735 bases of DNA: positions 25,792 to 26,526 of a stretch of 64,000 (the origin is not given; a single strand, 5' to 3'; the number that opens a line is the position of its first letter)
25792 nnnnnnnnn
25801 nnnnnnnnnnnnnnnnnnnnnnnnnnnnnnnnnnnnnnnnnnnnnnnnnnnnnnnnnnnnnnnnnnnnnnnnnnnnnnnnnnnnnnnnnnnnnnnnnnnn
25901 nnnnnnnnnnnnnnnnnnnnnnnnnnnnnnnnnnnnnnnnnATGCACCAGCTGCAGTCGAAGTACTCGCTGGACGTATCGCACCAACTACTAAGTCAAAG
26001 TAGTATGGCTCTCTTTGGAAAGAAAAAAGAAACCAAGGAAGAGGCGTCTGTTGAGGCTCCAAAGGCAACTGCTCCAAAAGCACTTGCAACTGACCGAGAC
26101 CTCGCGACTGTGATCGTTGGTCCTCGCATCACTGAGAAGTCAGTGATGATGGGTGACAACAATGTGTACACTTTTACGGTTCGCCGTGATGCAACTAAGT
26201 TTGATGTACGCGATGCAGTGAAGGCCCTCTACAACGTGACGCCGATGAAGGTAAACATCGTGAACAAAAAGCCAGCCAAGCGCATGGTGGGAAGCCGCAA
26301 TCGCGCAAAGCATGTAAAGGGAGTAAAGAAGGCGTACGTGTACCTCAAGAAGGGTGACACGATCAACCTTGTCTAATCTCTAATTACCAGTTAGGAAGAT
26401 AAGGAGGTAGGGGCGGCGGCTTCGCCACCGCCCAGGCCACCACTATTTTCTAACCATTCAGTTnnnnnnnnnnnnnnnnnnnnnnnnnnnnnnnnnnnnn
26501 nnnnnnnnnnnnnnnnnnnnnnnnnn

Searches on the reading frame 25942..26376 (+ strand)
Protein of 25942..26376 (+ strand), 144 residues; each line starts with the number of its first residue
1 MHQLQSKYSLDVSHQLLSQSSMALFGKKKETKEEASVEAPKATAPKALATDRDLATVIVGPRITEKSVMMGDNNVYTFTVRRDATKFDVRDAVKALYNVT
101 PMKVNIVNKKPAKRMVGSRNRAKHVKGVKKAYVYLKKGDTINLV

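Call 37: search_protein_families(library=pfam, proteins=[window:25942-26376:+], max_evalue=0.001)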
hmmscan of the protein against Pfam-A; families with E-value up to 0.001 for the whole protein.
window:25942-26376:+ (144 aa): 1 family
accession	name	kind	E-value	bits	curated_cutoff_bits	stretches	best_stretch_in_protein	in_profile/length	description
PF00276.25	Ribosomal_L23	-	2e-22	79.9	30.8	1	57-142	2-85/86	Ribosomal protein L23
